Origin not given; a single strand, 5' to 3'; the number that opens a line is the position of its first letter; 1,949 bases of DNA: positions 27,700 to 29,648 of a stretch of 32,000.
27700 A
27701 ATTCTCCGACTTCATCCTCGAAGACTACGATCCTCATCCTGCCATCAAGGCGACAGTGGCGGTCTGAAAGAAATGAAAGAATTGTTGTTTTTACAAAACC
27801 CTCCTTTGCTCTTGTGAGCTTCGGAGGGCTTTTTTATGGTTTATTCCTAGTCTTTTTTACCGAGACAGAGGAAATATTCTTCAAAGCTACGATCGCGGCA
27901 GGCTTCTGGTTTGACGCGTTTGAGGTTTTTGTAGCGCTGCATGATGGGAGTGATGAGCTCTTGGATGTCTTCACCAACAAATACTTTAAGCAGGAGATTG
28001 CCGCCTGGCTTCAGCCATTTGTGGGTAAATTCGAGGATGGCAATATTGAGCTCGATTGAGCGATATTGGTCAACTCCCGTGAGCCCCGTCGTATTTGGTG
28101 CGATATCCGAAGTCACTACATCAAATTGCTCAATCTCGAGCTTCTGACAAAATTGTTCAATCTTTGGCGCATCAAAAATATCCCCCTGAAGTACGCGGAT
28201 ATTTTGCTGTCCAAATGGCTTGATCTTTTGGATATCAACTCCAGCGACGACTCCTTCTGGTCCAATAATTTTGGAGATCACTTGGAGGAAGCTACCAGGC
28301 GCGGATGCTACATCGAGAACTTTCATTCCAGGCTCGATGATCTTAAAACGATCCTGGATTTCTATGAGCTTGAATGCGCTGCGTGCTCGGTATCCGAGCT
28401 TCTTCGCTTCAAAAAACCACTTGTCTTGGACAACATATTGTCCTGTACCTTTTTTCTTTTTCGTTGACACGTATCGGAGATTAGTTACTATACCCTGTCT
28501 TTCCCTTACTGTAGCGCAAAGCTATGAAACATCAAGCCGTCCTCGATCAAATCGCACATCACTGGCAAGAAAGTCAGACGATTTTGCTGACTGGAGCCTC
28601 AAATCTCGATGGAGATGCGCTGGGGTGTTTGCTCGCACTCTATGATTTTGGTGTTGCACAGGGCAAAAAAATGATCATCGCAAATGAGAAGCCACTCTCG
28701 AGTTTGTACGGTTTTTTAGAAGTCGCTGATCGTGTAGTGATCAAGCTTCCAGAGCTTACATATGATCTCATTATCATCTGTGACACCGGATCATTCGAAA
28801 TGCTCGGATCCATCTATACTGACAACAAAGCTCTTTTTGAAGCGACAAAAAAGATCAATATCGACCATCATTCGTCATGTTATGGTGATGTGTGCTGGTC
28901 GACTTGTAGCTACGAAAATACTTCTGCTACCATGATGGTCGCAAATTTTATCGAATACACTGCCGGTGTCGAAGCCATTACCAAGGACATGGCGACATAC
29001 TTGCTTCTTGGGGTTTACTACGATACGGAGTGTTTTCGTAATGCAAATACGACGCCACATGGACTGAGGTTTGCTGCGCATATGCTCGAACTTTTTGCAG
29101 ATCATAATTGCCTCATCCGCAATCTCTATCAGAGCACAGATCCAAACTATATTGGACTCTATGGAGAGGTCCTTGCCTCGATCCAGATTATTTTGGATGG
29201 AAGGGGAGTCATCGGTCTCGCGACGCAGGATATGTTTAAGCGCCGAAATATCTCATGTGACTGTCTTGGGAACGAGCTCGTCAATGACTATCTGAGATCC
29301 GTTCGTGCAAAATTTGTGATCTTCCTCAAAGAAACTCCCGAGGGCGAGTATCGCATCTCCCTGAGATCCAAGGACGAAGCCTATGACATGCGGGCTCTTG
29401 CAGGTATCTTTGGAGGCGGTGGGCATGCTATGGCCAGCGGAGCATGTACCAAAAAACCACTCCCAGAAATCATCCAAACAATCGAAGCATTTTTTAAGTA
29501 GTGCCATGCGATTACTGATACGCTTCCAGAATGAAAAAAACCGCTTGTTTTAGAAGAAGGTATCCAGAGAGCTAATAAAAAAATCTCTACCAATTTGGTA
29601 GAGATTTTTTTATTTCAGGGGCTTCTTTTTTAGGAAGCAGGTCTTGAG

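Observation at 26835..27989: Proteobacterial-type thyA that terminates on TGA inside a UGA=Gly genome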

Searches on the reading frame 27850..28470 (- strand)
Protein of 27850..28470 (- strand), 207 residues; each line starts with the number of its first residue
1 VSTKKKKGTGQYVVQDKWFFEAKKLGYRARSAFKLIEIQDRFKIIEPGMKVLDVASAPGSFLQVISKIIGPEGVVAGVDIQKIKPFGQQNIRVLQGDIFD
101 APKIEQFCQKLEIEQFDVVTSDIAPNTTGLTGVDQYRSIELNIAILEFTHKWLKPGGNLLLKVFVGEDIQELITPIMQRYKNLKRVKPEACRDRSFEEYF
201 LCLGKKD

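Call 16: find_related_loci(query=window:27850-28470:-, collection=genome_contigs, flank=10000)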
Query window:27850-28470:- (207 aa) in genome_contigs; peptide patterns used: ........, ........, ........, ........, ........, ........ (x = any residue, [..] = any of these).
45 stretches matched a pattern; 1 encode a relative of the query (tblastn E <= 1e-3); 1 distinct loci.
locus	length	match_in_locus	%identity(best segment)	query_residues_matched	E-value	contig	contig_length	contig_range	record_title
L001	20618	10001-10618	92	1-206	1e-129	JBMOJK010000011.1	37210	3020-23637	MAG: Patescibacteria group bacterium isolate Deming_bin.574 contig2147, whole genome shotgun sequence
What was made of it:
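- On Genetic code 25 host (Gracilibacteria / Absconditabacteria): The closest genome is a Patescibacteria MAG (call 16).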

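Call 19: find_related_loci(query=window:27850-28470:-, collection=metagenome_contigs, flank=6000)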
Query window:27850-28470:- (207 aa) in metagenome_contigs; peptide patterns used: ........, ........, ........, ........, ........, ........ (x = any residue, [..] = any of these).
81 stretches matched a pattern; 1 encode a relative of the query (tblastn E <= 1e-3); 1 distinct loci.
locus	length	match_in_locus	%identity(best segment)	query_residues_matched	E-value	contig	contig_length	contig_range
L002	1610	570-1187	91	1-206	2e-139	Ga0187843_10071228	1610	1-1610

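Call 24: find_homologous_proteins(query=window:27850-28470:-, max_evalue=1e-40)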
Query window:27850-28470:- (207 aa): 701 proteins with E <= 1e-40 among 1514 candidates; the best 120 are listed.
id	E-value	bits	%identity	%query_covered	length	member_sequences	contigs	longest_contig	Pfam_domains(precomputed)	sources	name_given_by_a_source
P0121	6.3e-126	436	93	100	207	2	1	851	PF13847.13,PF13489.13,PF01728.26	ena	-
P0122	4.6e-124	430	92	100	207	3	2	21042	PF13847.13,PF13489.13,PF01728.26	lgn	-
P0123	4.5e-110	384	82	100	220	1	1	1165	PF01728.26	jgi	jgi:23S rRNA (uridine2552-2'-O)-methyltransferase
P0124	1.5e-97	343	75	98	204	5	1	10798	PF13847.13,PF01728.26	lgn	-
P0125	5.4e-96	338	74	98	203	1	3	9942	PF01728.26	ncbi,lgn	-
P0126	1.2e-94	334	73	97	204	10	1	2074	PF13847.13,PF01728.26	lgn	-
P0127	2.0e-94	333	74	96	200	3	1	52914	PF13847.13,PF01728.26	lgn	-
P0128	1.8e-91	323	69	98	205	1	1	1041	PF13847.13,PF01728.26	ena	-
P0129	1.0e-89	318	87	80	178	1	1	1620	PF01728.26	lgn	-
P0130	2.9e-85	303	66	98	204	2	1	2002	PF01728.26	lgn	-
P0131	1.8e-84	300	67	98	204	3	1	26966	PF13847.13,PF01728.26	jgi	jgi:23S rRNA (uridine2552-2'-O)-methyltransferase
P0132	2.2e-83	297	66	100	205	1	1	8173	PF13847.13,PF01728.26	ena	-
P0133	3.6e-83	296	65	100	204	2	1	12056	PF13847.13,PF01728.26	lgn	-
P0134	4.6e-83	296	69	96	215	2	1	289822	PF13847.13,PF01135.26,PF01728.26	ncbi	ncbi:MAG: 23S rRNA (uridine(2552)-2'-O)-methyltransferase RlmE [Candidatus Altimarinota bacterium]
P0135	7.4e-83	295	71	48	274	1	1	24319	PF01728.26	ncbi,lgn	-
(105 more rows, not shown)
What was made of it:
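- On Genetic code 25 host (Gracilibacteria / Absconditabacteria): RlmE homologues at 61-69% identity are named Candidatus Gracilibacteria or Altimarinota (call 24).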

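Call 25: find_encoding_contigs(protein=P0122, flank=6000, max_places=3)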
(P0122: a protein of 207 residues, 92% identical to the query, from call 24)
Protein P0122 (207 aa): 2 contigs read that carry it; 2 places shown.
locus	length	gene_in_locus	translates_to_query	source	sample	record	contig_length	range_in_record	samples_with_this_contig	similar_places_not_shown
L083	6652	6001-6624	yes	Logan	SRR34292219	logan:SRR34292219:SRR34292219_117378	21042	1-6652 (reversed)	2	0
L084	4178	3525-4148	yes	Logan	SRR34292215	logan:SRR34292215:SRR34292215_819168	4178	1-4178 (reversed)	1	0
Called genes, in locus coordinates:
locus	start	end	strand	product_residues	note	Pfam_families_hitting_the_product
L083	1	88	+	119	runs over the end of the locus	-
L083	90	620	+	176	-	PF00383:dCMP_cyt_deam_1, PF14437:MafB19-deam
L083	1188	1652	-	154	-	-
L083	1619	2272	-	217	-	-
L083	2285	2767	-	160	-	-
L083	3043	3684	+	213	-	PF00466:Ribosomal_L10, PF27436:RL10_C (weak)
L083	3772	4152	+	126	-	PF16320:Ribosomal_L12_N, PF00542:Ribosomal_L12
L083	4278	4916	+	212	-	-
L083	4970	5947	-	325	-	PF01368:DHH (weak)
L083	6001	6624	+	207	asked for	PF13489:Methyltransf_23 (faint), PF01728:FtsJ, PF13847:Methyltransf_31 (weak)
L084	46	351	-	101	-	-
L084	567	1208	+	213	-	PF00466:Ribosomal_L10, PF27436:RL10_C (weak)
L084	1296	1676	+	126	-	PF16320:Ribosomal_L12_N, PF00542:Ribosomal_L12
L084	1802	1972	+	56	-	-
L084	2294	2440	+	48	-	-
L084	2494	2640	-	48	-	-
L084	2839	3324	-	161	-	-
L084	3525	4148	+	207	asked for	PF13489:Methyltransf_23 (faint), PF01728:FtsJ, PF13847:Methyltransf_31 (weak)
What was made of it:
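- A relative encodes dCMP deaminase (L083, call 25), so the lineage makes dUMP and needs a thymidylate synthase.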

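Call 26: find_encoding_contigs(protein=P0124, flank=6000, max_places=3)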
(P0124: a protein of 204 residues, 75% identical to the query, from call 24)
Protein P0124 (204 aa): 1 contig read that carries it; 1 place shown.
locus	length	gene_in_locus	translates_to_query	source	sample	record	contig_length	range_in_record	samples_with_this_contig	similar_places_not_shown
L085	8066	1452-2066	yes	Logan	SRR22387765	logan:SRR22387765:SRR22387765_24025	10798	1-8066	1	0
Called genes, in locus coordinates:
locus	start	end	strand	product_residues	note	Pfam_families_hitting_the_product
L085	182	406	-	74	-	PF03831:YjdM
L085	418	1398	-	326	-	PF01368:DHH, PF02272:DHHA1 (weak)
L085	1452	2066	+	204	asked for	PF01728:FtsJ, PF13847:Methyltransf_31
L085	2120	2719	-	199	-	-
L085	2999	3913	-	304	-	PF07963:N_methyl (weak)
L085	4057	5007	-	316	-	PF13098:Thioredoxin_2, PF13462:Thioredoxin_4, PF01323:DSBA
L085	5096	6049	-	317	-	PF00814:TsaD, PF22521:HypF_C_2 (weak)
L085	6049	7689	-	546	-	-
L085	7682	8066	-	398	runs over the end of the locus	-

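Call 27: find_encoding_contigs(protein=P0127, flank=6000, max_places=3)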
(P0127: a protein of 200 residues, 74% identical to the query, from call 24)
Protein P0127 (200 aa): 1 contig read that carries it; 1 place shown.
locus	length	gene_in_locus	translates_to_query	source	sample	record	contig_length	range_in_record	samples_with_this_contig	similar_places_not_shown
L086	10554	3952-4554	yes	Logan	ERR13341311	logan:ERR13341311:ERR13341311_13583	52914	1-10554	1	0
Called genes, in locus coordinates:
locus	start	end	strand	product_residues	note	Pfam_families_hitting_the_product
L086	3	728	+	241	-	?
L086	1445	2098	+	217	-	PF00466:Ribosomal_L10, PF27436:RL10_C (weak)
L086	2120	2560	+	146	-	PF16320:Ribosomal_L12_N, PF00542:Ribosomal_L12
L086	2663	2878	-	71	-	PF03831:YjdM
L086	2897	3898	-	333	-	PF01368:DHH, PF02272:DHHA1 (faint)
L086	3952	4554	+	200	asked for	PF01728:FtsJ, PF13847:Methyltransf_31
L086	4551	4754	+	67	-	-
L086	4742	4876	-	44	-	-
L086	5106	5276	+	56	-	-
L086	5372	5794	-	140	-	-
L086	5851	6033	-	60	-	-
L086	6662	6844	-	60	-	-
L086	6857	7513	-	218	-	-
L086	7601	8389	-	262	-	PF19030:TSP1_ADAMTS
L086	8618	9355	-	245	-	-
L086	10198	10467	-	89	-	-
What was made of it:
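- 27847..28470 (-): Host rlmE (23S rRNA methyltransferase), right neighbour, convergent with thyA. It stops on TAG. Pfam FtsJ in homologues (calls 24-27).
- On Horizontally acquired islet: L085 and L086 have other cargo (calls 26, 27).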

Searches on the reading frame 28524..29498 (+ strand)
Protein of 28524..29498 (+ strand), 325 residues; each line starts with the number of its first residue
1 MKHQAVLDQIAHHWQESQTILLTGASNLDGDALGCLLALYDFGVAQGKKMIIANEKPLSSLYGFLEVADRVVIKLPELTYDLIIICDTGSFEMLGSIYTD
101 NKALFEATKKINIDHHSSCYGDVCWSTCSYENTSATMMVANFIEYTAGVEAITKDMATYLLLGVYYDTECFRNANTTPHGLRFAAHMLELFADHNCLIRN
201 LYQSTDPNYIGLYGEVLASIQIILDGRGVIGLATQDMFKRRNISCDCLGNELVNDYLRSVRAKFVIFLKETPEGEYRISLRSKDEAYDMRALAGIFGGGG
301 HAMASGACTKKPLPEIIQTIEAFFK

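Call 39: search_protein_families(library=pfam, proteins=[window:28524-29498:+], max_evalue=0.01)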
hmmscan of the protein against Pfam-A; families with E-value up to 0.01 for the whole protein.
window:28524-29498:+ (325 aa): 2 families
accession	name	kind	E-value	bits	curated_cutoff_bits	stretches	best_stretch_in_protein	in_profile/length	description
PF01368.27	DHH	-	3.8e-10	40.5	28.1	1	20-164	2-125/125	DHH family, N-terminal domain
PF02272.25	DHHA1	-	6.9e-08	33.3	25.9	1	253-325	22-101/102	DHHA1 domain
